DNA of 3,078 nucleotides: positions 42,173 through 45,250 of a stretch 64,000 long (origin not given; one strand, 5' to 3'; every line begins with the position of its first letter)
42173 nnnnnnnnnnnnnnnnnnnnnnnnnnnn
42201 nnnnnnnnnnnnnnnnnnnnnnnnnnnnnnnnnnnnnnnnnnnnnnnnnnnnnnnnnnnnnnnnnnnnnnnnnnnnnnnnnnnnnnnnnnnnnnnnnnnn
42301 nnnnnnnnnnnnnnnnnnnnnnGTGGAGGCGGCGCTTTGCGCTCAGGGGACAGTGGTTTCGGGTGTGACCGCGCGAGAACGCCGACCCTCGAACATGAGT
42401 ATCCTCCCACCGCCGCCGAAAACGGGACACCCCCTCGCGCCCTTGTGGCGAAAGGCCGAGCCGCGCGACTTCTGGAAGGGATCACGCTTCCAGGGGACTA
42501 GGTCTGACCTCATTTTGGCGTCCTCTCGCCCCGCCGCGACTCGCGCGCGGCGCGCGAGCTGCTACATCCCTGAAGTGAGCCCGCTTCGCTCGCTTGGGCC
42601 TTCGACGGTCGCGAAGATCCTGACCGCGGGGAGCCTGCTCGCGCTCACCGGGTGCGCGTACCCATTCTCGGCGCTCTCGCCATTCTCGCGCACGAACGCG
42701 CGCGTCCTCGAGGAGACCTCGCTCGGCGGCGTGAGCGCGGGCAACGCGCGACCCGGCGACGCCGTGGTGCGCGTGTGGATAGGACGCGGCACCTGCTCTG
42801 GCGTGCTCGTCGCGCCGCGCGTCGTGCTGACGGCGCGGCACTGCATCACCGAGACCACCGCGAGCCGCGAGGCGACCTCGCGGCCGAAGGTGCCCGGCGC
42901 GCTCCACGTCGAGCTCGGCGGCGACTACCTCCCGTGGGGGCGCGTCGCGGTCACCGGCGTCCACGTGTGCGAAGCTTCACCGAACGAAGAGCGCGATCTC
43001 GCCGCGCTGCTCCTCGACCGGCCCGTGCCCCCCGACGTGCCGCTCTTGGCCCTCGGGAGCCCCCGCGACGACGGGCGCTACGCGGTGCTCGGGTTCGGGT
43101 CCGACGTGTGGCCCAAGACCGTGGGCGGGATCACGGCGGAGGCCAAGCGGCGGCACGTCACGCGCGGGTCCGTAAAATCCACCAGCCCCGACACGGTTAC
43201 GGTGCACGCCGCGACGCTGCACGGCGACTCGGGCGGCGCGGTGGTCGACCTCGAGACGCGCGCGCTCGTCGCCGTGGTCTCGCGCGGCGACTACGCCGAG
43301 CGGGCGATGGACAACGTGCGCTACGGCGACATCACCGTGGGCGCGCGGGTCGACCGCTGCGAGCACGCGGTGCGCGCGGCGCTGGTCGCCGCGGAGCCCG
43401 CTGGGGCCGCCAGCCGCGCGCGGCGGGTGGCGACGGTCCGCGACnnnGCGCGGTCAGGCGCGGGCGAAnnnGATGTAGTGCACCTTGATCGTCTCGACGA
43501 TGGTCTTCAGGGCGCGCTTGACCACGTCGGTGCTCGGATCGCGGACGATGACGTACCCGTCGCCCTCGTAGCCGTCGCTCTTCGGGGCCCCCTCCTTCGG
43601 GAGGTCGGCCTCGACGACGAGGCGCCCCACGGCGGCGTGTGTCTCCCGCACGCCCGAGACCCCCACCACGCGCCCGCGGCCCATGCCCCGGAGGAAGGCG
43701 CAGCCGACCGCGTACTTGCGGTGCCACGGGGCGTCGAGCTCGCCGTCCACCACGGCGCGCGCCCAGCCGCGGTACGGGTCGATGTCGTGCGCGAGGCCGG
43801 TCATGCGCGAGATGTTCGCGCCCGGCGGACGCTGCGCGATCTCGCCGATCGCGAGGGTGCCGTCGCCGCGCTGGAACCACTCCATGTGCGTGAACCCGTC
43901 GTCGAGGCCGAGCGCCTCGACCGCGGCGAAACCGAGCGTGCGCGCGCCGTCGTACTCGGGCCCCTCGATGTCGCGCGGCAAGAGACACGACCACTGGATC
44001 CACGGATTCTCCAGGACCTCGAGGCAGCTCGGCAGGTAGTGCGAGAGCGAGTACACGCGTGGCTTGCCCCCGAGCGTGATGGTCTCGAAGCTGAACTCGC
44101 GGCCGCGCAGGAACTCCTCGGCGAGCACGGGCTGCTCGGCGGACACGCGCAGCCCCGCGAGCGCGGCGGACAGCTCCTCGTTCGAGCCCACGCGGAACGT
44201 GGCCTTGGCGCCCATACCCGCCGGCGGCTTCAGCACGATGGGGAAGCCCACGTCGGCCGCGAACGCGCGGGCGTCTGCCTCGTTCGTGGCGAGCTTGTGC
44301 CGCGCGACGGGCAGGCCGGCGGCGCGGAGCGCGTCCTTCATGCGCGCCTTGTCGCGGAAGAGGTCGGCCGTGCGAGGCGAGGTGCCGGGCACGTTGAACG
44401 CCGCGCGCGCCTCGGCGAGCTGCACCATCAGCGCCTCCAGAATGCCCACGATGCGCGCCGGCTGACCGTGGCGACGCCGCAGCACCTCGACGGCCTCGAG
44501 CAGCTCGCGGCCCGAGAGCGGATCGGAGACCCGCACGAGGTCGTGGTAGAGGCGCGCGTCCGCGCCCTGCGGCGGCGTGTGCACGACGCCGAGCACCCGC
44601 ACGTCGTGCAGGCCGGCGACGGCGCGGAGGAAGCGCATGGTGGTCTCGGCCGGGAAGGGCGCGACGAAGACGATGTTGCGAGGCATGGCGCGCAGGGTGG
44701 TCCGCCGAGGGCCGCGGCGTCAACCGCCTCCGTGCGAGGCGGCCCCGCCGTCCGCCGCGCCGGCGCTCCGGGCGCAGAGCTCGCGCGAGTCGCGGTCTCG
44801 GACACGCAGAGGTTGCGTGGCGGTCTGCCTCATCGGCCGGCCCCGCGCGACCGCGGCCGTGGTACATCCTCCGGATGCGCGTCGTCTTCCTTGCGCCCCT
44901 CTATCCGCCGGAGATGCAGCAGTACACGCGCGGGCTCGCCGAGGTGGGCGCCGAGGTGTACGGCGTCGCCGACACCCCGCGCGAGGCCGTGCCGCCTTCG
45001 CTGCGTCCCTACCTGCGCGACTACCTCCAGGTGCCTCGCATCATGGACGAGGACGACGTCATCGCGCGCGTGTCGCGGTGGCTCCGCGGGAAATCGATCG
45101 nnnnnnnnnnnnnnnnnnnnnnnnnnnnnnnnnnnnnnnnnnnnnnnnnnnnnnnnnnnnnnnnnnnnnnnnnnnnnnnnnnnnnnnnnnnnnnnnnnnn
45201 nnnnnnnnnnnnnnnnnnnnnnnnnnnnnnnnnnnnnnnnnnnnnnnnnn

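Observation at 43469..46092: Divergent pair of paralogous ATP-grasp ligases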

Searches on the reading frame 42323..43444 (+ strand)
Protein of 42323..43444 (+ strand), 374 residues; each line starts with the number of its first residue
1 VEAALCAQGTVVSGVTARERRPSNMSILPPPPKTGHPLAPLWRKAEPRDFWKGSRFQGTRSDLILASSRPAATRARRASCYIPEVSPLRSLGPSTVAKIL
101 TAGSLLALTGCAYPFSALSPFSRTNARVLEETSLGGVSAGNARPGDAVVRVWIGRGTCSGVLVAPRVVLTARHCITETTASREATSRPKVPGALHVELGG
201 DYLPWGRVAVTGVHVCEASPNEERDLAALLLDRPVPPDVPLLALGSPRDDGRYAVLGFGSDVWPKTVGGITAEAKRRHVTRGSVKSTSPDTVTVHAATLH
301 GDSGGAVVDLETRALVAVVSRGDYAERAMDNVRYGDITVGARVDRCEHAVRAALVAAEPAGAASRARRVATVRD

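Call 4: search_protein_families(library=pfam, proteins=[window:42323-43444:+], max_evalue=0.01)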
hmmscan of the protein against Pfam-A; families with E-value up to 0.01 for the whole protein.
window:42323-43444:+ (374 aa): 2 families
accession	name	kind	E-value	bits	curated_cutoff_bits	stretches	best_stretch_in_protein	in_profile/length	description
PF00089.32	Trypsin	-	3.7e-12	47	20.6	1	148-324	15-199/220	Trypsin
PF13365.12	Trypsin_2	-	1.8e-11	45.4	27.6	1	158-318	1-144/144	Trypsin-like peptidase domain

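Call 5: search_protein_families(library=ncbifam, proteins=[window:42323-43444:+], max_evalue=0.01)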
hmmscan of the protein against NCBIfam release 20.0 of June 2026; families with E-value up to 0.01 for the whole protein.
window:42323-43444:+ (374 aa): 0 families

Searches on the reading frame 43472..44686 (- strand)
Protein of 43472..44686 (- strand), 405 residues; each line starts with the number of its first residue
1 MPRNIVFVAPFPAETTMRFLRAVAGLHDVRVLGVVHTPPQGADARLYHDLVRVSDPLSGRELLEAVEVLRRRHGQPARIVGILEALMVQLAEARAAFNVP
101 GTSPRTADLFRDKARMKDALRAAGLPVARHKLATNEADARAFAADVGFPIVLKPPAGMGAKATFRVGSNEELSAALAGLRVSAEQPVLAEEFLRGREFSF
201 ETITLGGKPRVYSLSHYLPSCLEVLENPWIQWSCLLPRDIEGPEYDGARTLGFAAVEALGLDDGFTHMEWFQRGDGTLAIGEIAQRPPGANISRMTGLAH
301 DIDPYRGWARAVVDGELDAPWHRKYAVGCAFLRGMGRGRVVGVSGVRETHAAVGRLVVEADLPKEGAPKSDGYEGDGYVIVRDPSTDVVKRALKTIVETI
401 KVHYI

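Call 4: search_protein_families(library=pfam, proteins=[window:43472-44686:-], max_evalue=0.01)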
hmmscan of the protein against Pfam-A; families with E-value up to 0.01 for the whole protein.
window:43472-44686:- (405 aa): 7 families
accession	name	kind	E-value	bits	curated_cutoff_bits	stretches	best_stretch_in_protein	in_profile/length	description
PF02222.28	ATP-grasp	-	2.5e-07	30.9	27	1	119-287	2-163/179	ATP-grasp domain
PF01071.24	GARS_A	-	8.5e-07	29.4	27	1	112-206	2-102/194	Phosphoribosylglycinamide synthetase, ATP-grasp (A) domain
PF02786.22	CPSase_L_D2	-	1.7e-06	28.2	19.8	1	112-195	1-91/211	Carbamoyl-phosphate synthase L chain, ATP binding domain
PF13549.11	ATP-grasp_5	-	0.0003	20.7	27.6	1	113-153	12-52/221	ATP-grasp domain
PF13535.11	ATP-grasp_4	-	0.00088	19.4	27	1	147-284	2-149/160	ATP-grasp domain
PF07478.18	Dala_Dala_lig_C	-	0.001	19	24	1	123-287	5-176/204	D-ala D-ala ligase C-terminus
PF02655.19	ATP-grasp_3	-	0.0012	19.4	23.2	1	112-214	3-90/160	ATP-grasp domain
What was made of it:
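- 43469..44686 (-): grA: 405-aa L-amino-acid-ligase-like ATP-grasp enzyme (paralog A). Only generic ATP-grasp Pfam hits (call 4).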

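Call 5: search_protein_families(library=ncbifam, proteins=[window:43472-44686:-], max_evalue=0.01)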
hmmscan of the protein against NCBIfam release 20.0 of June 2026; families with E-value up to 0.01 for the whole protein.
window:43472-44686:- (405 aa): 41 families (the best 25 are shown)
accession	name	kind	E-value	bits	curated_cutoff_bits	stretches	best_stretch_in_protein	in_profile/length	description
NF002563.0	PRK02186.1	subfamily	5.1e-22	77.9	625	1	90-402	85-394/890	argininosuccinate lyase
NF005543.0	PRK07206.1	subfamily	9.4e-13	47.6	302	1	88-315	82-316/416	hypothetical protein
TIGR01369.1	CPSaseII_lrg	equivalog_domain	6.1e-12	44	1027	1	94-214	651-773/1052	carbamoyl-phosphate synthase (glutamine-hydrolyzing) large subunit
NF003671.0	PRK05294.1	equivalog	1.1e-11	43.2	599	1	89-201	645-757/1058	carbamoyl-phosphate synthase large subunit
NF010623.0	PRK14016.1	subfamily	2.9e-11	42.3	877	1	106-198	208-300/871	cyanophycin synthetase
TIGR02068.2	cya_phycin_syn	equivalog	3.4e-11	41.9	850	1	102-199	203-300/862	cyanophycin synthetase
TIGR01161.1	purK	equivalog_domain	4.2e-10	39.4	318.4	1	102-287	88-266/362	5-(carboxyamino)imidazole ribonucleotide synthase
NF002378.0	PRK01372.1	subfamily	1.8e-09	36.7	243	1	104-201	92-187/305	D-alanine--D-alanine ligase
TIGR00877.1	purD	equivalog_domain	4e-08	32.5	288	1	98-206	90-204/425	phosphoribosylamine--glycine ligase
NF004680.0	PRK06019.1-6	equivalog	2.5e-07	29.8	327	1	111-289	115-288/405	5-(carboxyamino)imidazole ribonucleotide synthase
NF004679.0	PRK06019.1-5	equivalog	2.6e-07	29.8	326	1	104-286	91-267/376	5-(carboxyamino)imidazole ribonucleotide synthase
TIGR00768.1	rimK_fam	subfamily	1.1e-06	28.2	143.4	1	111-185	86-162/276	RimK family alpha-L-glutamate ligase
NF009402.0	PRK12767.1-1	equivalog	1.2e-06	27.5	218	1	96-179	99-180/329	carbamoyl phosphate synthase-like protein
NF006766.0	PRK09288.1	equivalog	1.4e-06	27.4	339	1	74-194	74-199/396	formate-dependent phosphoribosylglycinamide formyltransferase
TIGR01205.1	D_ala_D_alaTIGR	subfamily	2e-06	27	245.65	1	110-203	104-201/318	D-alanine--D-alanine ligase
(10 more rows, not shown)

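Call 6: search_solved_structures(query=window:43472-44686:-, max_evalue=0.01, show_alignments=1)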
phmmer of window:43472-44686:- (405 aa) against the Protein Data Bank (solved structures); distinct sequences matched with E-value up to 0.01: 50.
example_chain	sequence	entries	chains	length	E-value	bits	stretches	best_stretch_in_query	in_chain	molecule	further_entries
4wd3_A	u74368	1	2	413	3.8e-17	65.5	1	71-300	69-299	L-amino acid ligase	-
1ce8_A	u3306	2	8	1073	1.7e-13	53.5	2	100-204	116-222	PROTEIN (CARBAMOYL-PHOSPHATE SYNTHASE) | carbamoyl phosphate synthetase large chain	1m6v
1bxr_A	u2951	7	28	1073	1.7e-13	53.5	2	100-204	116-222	CARBAMOYL-PHOSPHATE SYNTHASE | CARBAMOYL PHOSPHATE SYNTHETASE: LARGE SUBUNIT | CARBAMOYL PHOSPHATE SYNTHETASE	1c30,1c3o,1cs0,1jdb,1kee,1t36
1a9x_A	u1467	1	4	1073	2.2e-12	49.8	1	100-204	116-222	CARBAMOYL PHOSPHATE SYNTHETASE (LARGE CHAIN)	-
30vh_A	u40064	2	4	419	1.4e-10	43.9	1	76-288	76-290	L-amino acid ligase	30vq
5d8d_A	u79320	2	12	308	7.1e-09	38.3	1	67-209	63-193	D-alanine--D-alanine ligase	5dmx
3vot_A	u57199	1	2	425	1e-08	37.8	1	80-294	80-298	L-amino acid ligase, BL00235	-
2yrw_A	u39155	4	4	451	2.3e-08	36.7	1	97-213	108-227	Phosphoribosylglycinamide synthetase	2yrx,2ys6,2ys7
8evy_B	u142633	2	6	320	1.4e-07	34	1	98-204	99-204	D-alanine--D-alanine ligase B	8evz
4dim_A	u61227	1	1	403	2.8e-07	33.1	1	82-332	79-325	Phosphoribosylglycinamide synthetase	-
3wo1_A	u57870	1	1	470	2e-06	30.2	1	83-196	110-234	Alanine-anticapsin ligase BacD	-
3wnz_A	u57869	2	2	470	2.4e-06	30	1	83-196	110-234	Alanine-anticapsin ligase BacD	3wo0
3vmm_A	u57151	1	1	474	2.4e-06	30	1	83-196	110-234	Alanine-anticapsin ligase BacD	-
1ulz_A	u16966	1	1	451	6.2e-06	28.6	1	99-171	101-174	pyruvate carboxylase n-terminal domain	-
2xcl_A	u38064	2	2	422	2.1e-05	26.9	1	83-208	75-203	PHOSPHORIBOSYLAMINE--GLYCINE LIGASE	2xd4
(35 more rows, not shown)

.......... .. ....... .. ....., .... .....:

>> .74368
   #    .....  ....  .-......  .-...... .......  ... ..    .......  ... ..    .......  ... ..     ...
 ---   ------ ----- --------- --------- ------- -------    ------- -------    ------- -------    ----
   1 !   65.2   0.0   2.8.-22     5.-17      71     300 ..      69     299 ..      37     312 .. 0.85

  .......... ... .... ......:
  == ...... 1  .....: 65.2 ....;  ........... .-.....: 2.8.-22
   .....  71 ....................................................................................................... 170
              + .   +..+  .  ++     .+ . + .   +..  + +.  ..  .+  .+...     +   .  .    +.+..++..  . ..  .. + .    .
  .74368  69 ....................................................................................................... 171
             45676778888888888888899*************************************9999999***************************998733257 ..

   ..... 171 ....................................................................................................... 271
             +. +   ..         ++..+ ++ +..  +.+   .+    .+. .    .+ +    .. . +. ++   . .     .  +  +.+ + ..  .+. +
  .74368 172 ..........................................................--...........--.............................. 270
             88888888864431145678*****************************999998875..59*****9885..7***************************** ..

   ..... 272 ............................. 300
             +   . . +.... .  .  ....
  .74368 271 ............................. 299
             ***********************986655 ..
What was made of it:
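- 43469..44686 (-): Best solved relative is RizA 4wd3, E 3.8e-17 (call 6).
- RizA has the same 'EIAMR' variant (call 6 alignment).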

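Call 9: find_homologous_proteins(query=window:43472-44686:-)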
Query window:43472-44686:- (405 aa): 5326 proteins with E <= 0.001 among 8000 candidates; the best 120 are listed.
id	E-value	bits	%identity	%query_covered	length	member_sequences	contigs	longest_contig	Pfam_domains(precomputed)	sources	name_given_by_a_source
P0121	2.8e-255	865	95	100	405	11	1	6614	PF02786.23,PF02222.28,PF01071.25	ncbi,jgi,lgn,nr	ncbi:MAG TPA: ATP-grasp domain-containing protein [Polyangiaceae bacterium]|nr:ATP-grasp domain-cont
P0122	1.2e-228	777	84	100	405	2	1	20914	PF02222.28,PF01071.25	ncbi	-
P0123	7.9e-223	758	81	100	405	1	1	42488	PF02222.28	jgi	-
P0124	9.5e-222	754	81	100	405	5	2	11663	PF02222.28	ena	-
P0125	1.3e-220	751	81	100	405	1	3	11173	PF02222.28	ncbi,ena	-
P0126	2.4e-217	740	80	100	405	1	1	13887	PF02222.28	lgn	-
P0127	1.7e-216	737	80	100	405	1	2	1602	PF02222.28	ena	-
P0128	3.5e-216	736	78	100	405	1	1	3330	PF02786.23,PF02222.28,PF01071.25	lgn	-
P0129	6.2e-216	735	80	99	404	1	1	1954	PF13535.12,PF02222.28,PF01071.25,PF07478.19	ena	-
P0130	8.9e-216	735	79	100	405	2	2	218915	PF02786.23,PF02222.28,PF01071.25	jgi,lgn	jgi:biotin carboxylase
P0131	2.1e-215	733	79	99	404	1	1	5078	PF13535.12,PF02222.28,PF01071.25,PF07478.19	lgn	-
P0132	4.7e-215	732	79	99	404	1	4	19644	PF13535.12,PF02222.28,PF01071.25,PF07478.19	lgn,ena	-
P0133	1.6e-214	730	79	99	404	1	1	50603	PF13535.12,PF02222.28,PF01071.25,PF07478.19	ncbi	-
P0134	1.9e-214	730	77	100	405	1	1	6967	PF02786.23,PF02222.28,PF01071.25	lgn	-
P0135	2.4e-214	730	77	100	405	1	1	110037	PF02786.23,PF02222.28,PF01071.25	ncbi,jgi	jgi:biotin carboxylase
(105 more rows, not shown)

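Call 58: search_protein_families(library=padloc, proteins=[window:43472-44686:-], max_evalue=0.001)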
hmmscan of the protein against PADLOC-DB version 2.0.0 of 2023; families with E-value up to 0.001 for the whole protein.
window:43472-44686:- (405 aa): 0 families
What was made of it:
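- Tried and rejected: Defence system: PADLOC negative (call 58).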

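Call 70: predict_structure(alignment_id=A2)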
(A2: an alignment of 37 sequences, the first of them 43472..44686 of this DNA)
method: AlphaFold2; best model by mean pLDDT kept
length: 405 residues; sequences in the alignment: 37
mean_pLDDT: 91.0   pTM: 0.88
mean pLDDT of the five models: 91.0, 90.7, 89.7, 88.8, 88.1
residues with pLDDT >= 90: 280; 70-90: 118; 50-70: 6; < 50: 1
segments of 3 or more residues with pLDDT < 50: none
pLDDT, mean of each block of 10 residues (from residue 1): 93 90 96 95 95 90 97 97 86 94 83 87 93 94 95 70 85 90 89 90 91 90 82 93 85 91 90 90 85 94 95 92 96 89 96 98 91 86 98 97 93
secondary structure, 60 per line:
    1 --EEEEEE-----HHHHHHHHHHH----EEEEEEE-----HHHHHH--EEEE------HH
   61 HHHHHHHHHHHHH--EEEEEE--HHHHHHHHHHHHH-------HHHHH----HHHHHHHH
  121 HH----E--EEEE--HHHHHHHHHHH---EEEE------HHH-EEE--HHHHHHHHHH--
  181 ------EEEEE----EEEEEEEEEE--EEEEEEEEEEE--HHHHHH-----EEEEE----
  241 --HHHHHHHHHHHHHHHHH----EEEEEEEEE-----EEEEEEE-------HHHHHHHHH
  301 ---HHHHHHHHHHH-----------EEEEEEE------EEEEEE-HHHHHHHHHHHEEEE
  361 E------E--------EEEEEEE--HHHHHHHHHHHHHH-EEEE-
elements in order: E3-8 H14-24 E29-35 H41-46 E49-52 H59-73 E76-81 H84-96 H104-108 H113-122 E130-133 H136-146 E150-153 E164-166 H169-178 E187-191 E196-205 E208-218 H221-226 E232-236 H243-259 E264-272 E278-284 H292-300 H304-314 E326-332 E339-344 H346-356 E357-361 E377-383 H386-399 E401-404
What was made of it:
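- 43469..44686 (-): AF2 model pLDDT 91.0 (call 70).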

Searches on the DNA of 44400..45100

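Call 68: search_rna_families(source=window, start=44400, end=45100, threshold=evalue, max_evalue=1)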
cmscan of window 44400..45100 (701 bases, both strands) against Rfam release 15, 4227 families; matches with E-value up to 1: 0.
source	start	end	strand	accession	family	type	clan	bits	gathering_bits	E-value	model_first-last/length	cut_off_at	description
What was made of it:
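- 44687..44874 (.): 188-bp divergent intergenic region, presumed to hold both promoters; no coding or structured-RNA content. No Rfam hit at E<=1 (call 68).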
